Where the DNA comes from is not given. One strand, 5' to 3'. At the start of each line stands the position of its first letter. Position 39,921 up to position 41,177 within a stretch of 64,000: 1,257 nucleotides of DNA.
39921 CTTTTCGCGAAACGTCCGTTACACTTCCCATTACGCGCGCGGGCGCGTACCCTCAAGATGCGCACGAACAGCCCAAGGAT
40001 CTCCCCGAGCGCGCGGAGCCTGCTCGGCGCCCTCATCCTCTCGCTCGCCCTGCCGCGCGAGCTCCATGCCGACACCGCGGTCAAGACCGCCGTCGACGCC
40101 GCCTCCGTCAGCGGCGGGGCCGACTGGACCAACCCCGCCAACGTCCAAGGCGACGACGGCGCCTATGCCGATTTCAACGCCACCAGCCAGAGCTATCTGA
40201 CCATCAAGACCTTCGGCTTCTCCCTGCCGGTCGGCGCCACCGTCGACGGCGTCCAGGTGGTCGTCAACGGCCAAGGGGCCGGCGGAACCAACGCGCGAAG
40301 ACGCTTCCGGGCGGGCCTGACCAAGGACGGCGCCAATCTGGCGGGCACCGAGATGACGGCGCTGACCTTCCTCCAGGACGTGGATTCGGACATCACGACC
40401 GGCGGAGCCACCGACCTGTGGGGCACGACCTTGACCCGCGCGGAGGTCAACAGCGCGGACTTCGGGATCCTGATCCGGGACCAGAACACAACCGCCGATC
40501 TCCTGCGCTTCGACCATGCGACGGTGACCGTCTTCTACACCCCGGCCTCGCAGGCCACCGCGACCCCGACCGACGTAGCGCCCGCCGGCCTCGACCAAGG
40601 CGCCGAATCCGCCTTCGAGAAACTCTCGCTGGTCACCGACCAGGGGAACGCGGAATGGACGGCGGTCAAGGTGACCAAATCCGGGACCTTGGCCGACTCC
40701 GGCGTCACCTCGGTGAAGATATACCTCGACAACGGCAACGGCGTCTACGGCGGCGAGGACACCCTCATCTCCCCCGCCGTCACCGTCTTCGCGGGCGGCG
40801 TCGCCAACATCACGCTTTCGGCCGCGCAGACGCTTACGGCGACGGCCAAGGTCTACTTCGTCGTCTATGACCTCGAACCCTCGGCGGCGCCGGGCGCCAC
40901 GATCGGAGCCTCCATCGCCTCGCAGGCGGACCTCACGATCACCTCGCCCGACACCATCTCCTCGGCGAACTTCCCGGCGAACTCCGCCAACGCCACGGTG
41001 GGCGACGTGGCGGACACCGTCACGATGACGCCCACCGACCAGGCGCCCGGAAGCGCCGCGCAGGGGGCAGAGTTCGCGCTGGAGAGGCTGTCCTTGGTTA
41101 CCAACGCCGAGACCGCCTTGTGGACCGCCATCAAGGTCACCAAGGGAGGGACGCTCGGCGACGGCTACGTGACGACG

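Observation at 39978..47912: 2644-aa protein built from 15 tandem ~154-aa repeats with a duplicated 7-unit super-repeat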

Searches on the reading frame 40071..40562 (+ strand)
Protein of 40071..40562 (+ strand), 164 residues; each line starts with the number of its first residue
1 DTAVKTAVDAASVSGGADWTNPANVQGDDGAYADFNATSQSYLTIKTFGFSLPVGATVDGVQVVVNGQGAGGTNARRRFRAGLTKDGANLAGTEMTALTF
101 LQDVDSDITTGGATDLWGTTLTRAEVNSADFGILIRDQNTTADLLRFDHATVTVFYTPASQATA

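Call 46: search_solved_structures(query=A3, max_evalue=10)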
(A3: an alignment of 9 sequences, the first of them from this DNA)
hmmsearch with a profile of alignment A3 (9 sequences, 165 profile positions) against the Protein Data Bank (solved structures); distinct sequences matched with E-value up to 10: 0.

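Call 59: search_protein_families(library=pfam, alignment_id=A3, max_evalue=10)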
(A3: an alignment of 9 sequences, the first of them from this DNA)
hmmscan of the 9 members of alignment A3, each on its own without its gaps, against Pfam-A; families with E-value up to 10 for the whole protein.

A. member 1, seq(164 aa): 0 families

B. families by the number of members that match (of 9 scanned): 5 families
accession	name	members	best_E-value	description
PF16215.11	DUF4876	5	0.0033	Protein of unknown function (DUF4876)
PF04884.20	UVB_sens_prot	1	0.063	Vitamin B6 photo-protection and homoeostasis domain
PF21446.3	Gp34_trimer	1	0.066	Long-tail fiber proximal subunit, C-terminal, trimerization domain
PF16267.10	DUF4920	1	0.11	Domain of unknown function (DUF4920)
PF19917.4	bpX1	1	0.21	MoxR-vWA-beta-propeller ternary system domain bpX1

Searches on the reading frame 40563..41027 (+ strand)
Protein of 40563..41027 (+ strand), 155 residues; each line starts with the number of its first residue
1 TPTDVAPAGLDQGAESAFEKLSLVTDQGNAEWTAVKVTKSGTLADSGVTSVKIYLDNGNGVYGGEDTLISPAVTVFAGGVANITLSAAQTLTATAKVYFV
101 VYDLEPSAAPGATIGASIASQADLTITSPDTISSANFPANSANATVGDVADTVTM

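Call 11: search_solved_structures(query=A1, max_evalue=10, show_alignments=2)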
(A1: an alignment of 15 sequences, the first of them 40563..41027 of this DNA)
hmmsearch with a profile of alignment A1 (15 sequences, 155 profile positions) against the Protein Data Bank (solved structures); distinct sequences matched with E-value up to 10: 4.
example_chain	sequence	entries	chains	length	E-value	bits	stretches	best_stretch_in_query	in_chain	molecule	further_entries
3fwn_A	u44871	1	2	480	0.069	16.4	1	37-71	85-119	6-phosphogluconate dehydrogenase, decarboxylating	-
2zya_A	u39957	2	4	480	0.07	16.4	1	37-71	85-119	6-phosphogluconate dehydrogenase, decarboxylating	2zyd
2zyg_A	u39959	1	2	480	0.13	15.5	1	37-71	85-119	6-phosphogluconate dehydrogenase, decarboxylating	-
2ojr_A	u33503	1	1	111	1.4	12.2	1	44-93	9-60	Ubiquitin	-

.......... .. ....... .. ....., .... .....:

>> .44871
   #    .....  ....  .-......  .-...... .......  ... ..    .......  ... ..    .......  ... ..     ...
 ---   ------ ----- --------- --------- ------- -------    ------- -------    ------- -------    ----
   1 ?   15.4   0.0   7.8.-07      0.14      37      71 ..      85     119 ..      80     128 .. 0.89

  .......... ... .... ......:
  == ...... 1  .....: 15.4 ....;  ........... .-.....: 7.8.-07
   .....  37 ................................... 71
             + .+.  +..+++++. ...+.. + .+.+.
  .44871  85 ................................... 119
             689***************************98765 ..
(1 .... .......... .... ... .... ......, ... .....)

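Call 21: predict_structure(alignment_id=A1)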
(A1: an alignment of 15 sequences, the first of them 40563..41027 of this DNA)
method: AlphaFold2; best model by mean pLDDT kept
length: 155 residues; sequences in the alignment: 15
mean_pLDDT: 91.1   pTM: 0.86
mean pLDDT of the five models: 91.1, 90.0, 88.5, 87.8, 87.6
residues with pLDDT >= 90: 120; 70-90: 28; 50-70: 5; < 50: 2
segments of 3 or more residues with pLDDT < 50: none
pLDDT, mean of each block of 10 residues (from residue 1): 88 94 86 96 97 96 96 96 95 93 96 95 85 84 90 50
secondary structure, 60 per line:
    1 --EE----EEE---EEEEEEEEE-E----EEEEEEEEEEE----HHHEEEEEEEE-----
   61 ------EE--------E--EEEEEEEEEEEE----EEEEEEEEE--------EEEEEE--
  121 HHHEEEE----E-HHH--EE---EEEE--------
elements in order: E9-11 E15-23 E30-40 E48-55 E80-91 E96-104 E113-118 E124-127 E144-147

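Call 24: fold_search(model_id=the predicted structure, library=pdb)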
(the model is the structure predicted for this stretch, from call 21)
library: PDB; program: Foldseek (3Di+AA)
matches with E <= 10: 1496; with E <= 0.001: 0
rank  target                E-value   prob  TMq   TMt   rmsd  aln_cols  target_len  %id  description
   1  4fj6_C                2.4e-03  1.00  0.61  0.20   7.0       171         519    9  Crystal structure of a glycoside hydrolase family 33, candidate sialidase (BDI_2946) from Parabacteroides distasonis A (released 2012-07-25)
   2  4fj6_D                2.7e-03  1.00  0.57  0.19   5.3       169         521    8  Crystal structure of a glycoside hydrolase family 33, candidate sialidase (BDI_2946) from Parabacteroides distasonis A (released 2012-07-25)
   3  4fj6_B                3.0e-03  1.00  0.62  0.21   5.0       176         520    7  Crystal structure of a glycoside hydrolase family 33, candidate sialidase (BDI_2946) from Parabacteroides distasonis A (released 2012-07-25)
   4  6mrx_D                3.2e-03  1.00  0.59  0.19   7.7       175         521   14  Sialidase26 apo (released 2019-10-02)
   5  4fj6_A                3.4e-03  1.00  0.56  0.19   6.9       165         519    7  Crystal structure of a glycoside hydrolase family 33, candidate sialidase (BDI_2946) from Parabacteroides distasonis A (released 2012-07-25)
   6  1f0l_A                3.7e-03  0.66  0.25  0.11  10.3       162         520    9  1.55 ANGSTROM CRYSTAL STRUCTURE OF WILD TYPE DIPHTHERIA TOXIN (released 2000-11-16)
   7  5fqe_B                5.3e-03  0.60  0.26  0.09  15.2       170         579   10  The details of glycolipid glycan hydrolysis by the structural analysis of a family 123 glycoside hydrolase from Clostr (released 2016-03-30)
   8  1tox_A                5.6e-03  0.94  0.33  0.13   8.7       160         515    8  DIPHTHERIA TOXIN DIMER COMPLEXED WITH NAD (released 1996-06-10)
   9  5fx8_U                5.9e-03  0.82  0.31  0.19  14.8       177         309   15  Complete structure of manganese lipoxygenase of Gaeumannomyces graminis and partial structure of zonadhesin of Komagat (released 2016-06-22)
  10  7qy9_A                6.2e-03  1.00  0.55  0.19   8.5       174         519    7  The structure of T.forsythia NanH with oseltamivir (released 2022-12-07)
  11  7wwn                  6.5e-03  0.99  0.43  0.42   6.4       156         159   15  Structure of hypothetical protein TTHA1873 from Thermus thermophilus with Potassium mercuric iodide (released 2022-04-06)
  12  1f0l_B                6.5e-03  0.82  0.29  0.12   8.5       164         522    8  1.55 ANGSTROM CRYSTAL STRUCTURE OF WILD TYPE DIPHTHERIA TOXIN (released 2000-11-16)
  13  5nrm_A                6.5e-03  0.77  0.28  0.30  12.7       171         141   15  Crystal structure of the sixth cohesin from Acetivibrio cellulolyticus' scaffoldin B in complex with Cel5 dockerin S51 (released 2018-01-31)
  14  7wrk                  6.8e-03  0.99  0.41  0.40   6.8       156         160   16  Structure of hypothetical protein TTHA1873 from Thermus thermophilus (released 2022-03-09)
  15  1tox_B                6.8e-03  0.97  0.36  0.13   8.6       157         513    8  DIPHTHERIA TOXIN DIMER COMPLEXED WITH NAD (released 1996-06-10)
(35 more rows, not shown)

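Call 25: search_protein_families(library=pfam, alignment_id=A1, max_evalue=10)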
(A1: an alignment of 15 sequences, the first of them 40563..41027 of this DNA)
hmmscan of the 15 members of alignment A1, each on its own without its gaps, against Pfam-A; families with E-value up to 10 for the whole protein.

A. member 1, window:40563-41027:+ (155 aa): 0 families

B. families by the number of members that match (of 15 scanned): 6 families
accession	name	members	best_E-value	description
PF05354.17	Phage_attach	1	0.018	Phage Head-Tail Attachment protein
PF14873.11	BNR_assoc_N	1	0.026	N-terminal domain of BNR-repeat neuraminidase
PF07747.17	MTH865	1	0.18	MTH865-like family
PF19866.4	DUF6339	1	0.33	Family of unknown function (DUF6339)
PF05594.20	Fil_haemagg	1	1.7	Haemagglutinin repeat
PF18886.6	DUF5649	1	9.5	Repeats of unknown function (DUF5649)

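Call 47: search_protein_representatives(alignment_id=A1)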
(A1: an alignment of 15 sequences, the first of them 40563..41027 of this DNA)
Query: 15 sequences, 155 profile positions. Proteins with E-value up to 0.001 (for the whole library): 1174; up to 1e-10: 558; up to 1e-30: 209. The best 150 are listed.
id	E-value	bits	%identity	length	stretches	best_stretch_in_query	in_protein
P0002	0.0e+00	3147.3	-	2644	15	1-155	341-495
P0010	0.0e+00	1341.3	-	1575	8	2-154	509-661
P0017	0.0e+00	1091.8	-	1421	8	1-154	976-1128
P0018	1.3e-212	713.9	-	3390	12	3-150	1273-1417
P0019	9.5e-208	698.1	-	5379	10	5-155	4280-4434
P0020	1.7e-203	684.3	-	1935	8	3-151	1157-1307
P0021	2.0e-197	664.6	-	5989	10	3-155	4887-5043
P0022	5.1e-197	663.2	-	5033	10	5-150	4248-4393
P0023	9.8e-193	649.3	-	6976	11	4-153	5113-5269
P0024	2.5e-190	641.5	-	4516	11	8-154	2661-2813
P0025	3.0e-189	638.0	-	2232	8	2-154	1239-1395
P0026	6.1e-187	630.5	-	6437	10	3-154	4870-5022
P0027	2.6e-181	612.2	-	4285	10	3-155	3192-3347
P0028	5.5e-181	611.2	-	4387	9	5-150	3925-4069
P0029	5.1e-174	588.5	-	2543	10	4-154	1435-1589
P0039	1.5e-155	528.5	-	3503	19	22-146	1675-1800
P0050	7.3e-129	441.9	-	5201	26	6-151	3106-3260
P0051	1.7e-125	430.9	-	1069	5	9-148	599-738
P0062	4.7e-107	371.0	-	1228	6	4-154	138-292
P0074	1.4e-86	304.5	-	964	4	2-149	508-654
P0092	5.8e-73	260.3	-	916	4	4-149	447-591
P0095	5.7e-69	247.3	-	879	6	7-148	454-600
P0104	3.4e-63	228.6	-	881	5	8-155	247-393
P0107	1.4e-61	223.3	-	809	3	9-150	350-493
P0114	3.1e-59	215.7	-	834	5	1-155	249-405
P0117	1.7e-58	213.3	-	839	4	5-155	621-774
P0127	7.1e-55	201.6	-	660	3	3-147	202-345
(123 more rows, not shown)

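Call 49: list_cluster_members(proteins=[P0017, P0018, P0019, P0020, P0021, P0023, P0025, P0029, P0039, P0050])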
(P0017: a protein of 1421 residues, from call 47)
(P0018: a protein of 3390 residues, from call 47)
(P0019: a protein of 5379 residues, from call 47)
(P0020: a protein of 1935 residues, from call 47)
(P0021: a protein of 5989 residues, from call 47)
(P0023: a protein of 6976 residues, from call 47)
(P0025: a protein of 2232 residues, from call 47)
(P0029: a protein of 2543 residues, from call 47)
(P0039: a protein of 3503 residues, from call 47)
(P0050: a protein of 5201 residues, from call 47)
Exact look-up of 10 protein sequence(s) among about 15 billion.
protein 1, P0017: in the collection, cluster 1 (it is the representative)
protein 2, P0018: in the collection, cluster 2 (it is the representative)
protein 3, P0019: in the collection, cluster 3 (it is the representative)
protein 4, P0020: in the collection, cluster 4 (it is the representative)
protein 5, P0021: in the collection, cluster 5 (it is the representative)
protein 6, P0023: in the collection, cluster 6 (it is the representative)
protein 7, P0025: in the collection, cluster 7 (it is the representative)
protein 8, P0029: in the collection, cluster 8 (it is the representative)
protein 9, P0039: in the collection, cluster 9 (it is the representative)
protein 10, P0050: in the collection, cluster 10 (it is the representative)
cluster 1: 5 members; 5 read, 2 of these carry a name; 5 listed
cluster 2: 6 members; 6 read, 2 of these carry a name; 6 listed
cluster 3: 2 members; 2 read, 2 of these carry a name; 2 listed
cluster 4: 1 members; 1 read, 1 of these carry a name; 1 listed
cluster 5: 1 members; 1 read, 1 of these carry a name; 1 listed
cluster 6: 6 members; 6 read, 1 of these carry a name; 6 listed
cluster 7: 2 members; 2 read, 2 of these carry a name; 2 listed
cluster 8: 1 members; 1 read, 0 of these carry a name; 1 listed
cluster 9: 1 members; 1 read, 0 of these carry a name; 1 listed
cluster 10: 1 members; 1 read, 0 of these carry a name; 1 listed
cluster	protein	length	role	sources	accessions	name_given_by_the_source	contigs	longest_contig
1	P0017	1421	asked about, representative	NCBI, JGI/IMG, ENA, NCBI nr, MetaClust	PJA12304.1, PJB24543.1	MAG: hypothetical protein CO113_13295 [Elusimicrobia bacterium ... | MAG: hypothetical protein COX66_17685 [Elusimicrobia bacterium ... | \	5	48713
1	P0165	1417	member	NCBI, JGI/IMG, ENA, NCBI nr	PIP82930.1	MAG: hypothetical protein COR54_12235 [Elusimicrobia bacterium ...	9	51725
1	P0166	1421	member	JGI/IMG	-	-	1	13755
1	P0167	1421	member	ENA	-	-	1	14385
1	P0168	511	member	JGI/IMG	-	-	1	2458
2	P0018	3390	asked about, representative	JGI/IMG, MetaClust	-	\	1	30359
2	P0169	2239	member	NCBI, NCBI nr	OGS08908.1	MAG: hypothetical protein A2270_06285 [Elusimicrobia bacterium RIFOXYA12_FULL_51_18]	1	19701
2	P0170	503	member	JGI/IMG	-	-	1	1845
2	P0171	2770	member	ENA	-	-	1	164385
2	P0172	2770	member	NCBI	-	-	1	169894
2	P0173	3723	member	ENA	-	-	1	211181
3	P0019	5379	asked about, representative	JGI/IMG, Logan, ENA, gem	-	hypothetical protein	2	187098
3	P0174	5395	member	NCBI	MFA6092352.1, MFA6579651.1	MAG: FG-GAP-like repeat-containing protein [Elusimicrobiota bacterium]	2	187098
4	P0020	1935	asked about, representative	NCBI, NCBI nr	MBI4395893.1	MAG: VCBS repeat-containing protein, partial [Elusimicrobia bacterium] | VCBS repeat-containing protein [Elusimicrobiota bacterium]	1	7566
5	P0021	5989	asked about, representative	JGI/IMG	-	hypothetical protein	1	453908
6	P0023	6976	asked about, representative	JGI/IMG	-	-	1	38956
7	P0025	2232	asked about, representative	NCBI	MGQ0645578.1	MAG: hypothetical protein ACT4O3_08815, partial [Elusimicrobiota bacterium]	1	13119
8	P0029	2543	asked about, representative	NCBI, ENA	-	-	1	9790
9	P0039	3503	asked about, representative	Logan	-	-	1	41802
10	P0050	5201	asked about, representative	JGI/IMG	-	-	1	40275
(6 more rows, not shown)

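Call 51: search_protein_families(library=pfam, proteins=[P0020, P0025, P0017, P0018], max_evalue=0.1)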
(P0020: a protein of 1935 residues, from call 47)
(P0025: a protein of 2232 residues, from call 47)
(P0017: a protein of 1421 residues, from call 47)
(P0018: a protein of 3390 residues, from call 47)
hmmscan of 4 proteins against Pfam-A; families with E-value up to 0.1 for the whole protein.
P0020 (1935 aa): 8 families
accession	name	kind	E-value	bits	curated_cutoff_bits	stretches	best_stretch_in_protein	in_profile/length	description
PF13517.12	FG-GAP_3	-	4.4e-21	75.7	26.9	4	136-199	1-61/61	FG-GAP-like repeat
PF13860.13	FlgD_ig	-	2.4e-07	31.1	27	1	1849-1920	9-77/79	FlgD Ig-like domain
PF00041.27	fn3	-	2.6e-05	24.8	25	1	1732-1824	10-82/84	Fibronectin type III domain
PF25788.1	Ig_Rha78A_N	-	0.00047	20.8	27.4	0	327-352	76-101/105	Rha78A-like, N-terminal immunoglobulin domain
PF01839.29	FG-GAP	-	0.00049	20.4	22.1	0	186-208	7-33/37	FG-GAP repeat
PF13585.12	CHU_C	-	0.0008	19.9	27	1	1859-1919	24-73/86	CHU_C Type IX secretion signal domain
PF14873.11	BNR_assoc_N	-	0.0057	16.8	25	0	1172-1237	21-94/153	N-terminal domain of BNR-repeat neuraminidase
PF18962.6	Por_Secre_tail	-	0.02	15.6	27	1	1841-1880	2-38/75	Secretion system C-terminal sorting domain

P0025 (2232 aa): 1 family
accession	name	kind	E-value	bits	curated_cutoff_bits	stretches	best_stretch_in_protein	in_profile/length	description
PF01436.27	NHL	-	7.3e-35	117.7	20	5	482-507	1-27/28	NHL repeat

P0017 (1421 aa): 0 families

P0018 (3390 aa): 10 families
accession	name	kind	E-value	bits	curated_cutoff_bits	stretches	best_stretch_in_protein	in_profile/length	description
PF00041.27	fn3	-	2.8e-15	56.7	25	3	1173-1261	2-82/84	Fibronectin type III domain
PF25788.1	Ig_Rha78A_N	-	3e-15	56.8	27.4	2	92-178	18-96/105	Rha78A-like, N-terminal immunoglobulin domain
PF13860.13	FlgD_ig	-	2.7e-07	30.9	27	1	3326-3377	22-75/79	FlgD Ig-like domain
PF16656.11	Pur_ac_phosph_N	-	2.3e-06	28.5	30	0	3189-3273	5-79/93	Purple acid Phosphatase, N-terminal domain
PF21605.3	CRLF2-like_D2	-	8.4e-05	23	27.3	0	1191-1251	16-76/94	Cytokine receptor-like factor 2-like, D2 domain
PF18962.6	Por_Secre_tail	-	0.00014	22.6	27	1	3306-3386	2-73/75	Secretion system C-terminal sorting domain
PF02012.26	BNR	-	0.00023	21.1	27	0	1630-1640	1-11/12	BNR/Asp-box repeat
PF21471.3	Reelin_subrepeat-B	-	0.012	15.8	27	0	1082-1105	61-77/127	Reelin subrepeat B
PF22892.2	DSRM_MRPL44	-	0.014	15.9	27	0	1984-2035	6-57/125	MRPL44 dsRNA-binding domain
PF13585.12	CHU_C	-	0.026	15.1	27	1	3323-3387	23-82/86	CHU_C Type IX secretion signal domain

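Call 87: search_protein_families(library=pfam, proteins=[P0051, P0062, P0074, P0092, P0095, P0104, P0107, P0114, P0117, P0127], max_evalue=0.001)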
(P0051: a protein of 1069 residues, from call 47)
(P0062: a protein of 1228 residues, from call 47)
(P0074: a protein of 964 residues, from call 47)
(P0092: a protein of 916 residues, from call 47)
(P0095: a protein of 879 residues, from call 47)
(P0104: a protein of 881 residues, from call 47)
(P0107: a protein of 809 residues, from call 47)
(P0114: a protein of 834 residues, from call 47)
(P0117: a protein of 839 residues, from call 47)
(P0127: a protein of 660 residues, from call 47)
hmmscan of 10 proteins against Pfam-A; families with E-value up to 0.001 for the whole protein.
P0051 (1069 aa): 2 families
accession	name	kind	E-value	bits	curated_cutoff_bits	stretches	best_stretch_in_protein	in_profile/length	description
PF13860.13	FlgD_ig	-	8.7e-09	35.7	27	1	983-1048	10-72/79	FlgD Ig-like domain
PF00041.27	fn3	-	7.2e-07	29.8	25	0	847-955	1-79/84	Fibronectin type III domain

P0062 (1228 aa): 3 families
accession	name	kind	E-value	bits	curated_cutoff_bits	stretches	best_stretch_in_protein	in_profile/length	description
PF13860.13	FlgD_ig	-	2.3e-08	34.4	27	1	1154-1216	11-76/79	FlgD Ig-like domain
PF14873.11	BNR_assoc_N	-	2.5e-05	24.5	25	0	783-820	22-60/153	N-terminal domain of BNR-repeat neuraminidase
PF18962.6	Por_Secre_tail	-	0.00098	19.8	27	0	1144-1217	2-66/75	Secretion system C-terminal sorting domain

P0074 (964 aa): 2 families
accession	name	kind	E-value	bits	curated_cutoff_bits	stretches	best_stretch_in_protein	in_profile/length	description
PF13860.13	FlgD_ig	-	1.7e-07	31.5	27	1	889-951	11-75/79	FlgD Ig-like domain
PF18962.6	Por_Secre_tail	-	0.00077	20.1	27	0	878-960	1-73/75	Secretion system C-terminal sorting domain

P0092 (916 aa): 4 families
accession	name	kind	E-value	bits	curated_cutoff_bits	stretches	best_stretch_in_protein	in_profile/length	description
PF13860.13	FlgD_ig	-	9e-08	32.4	27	1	836-897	11-69/79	FlgD Ig-like domain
PF18962.6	Por_Secre_tail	-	4.8e-06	27.2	27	0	826-912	2-73/75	Secretion system C-terminal sorting domain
PF00041.27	fn3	-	0.00013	22.5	25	0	700-808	2-81/84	Fibronectin type III domain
PF20009.4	GEVED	-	0.00087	20.5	24.4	0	494-528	2-37/78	GEVED domain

P0095 (879 aa): 0 families

P0104 (881 aa): 1 family
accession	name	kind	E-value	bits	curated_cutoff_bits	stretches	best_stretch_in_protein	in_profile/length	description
PF14873.11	BNR_assoc_N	-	7.5e-05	22.9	25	0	99-146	13-60/153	N-terminal domain of BNR-repeat neuraminidase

P0107 (809 aa): 2 families
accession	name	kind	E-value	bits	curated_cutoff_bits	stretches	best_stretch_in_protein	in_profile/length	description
PF13860.13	FlgD_ig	-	6e-10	39.4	27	1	726-792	9-76/79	FlgD Ig-like domain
PF18962.6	Por_Secre_tail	-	1.7e-05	25.5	27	1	718-798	2-71/75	Secretion system C-terminal sorting domain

P0114 (834 aa): 0 families

P0117 (839 aa): 0 families

P0127 (660 aa): 2 families
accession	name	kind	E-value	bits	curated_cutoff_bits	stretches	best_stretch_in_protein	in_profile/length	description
PF13620.12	CarboxypepD_reg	-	8.5e-13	48.9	32.3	1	511-588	1-82/82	Carboxypeptidase regulatory-like domain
PF13715.12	CarbopepD_reg_2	-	4e-11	43.2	32.2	1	512-588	1-77/88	CarboxypepD_reg-like domain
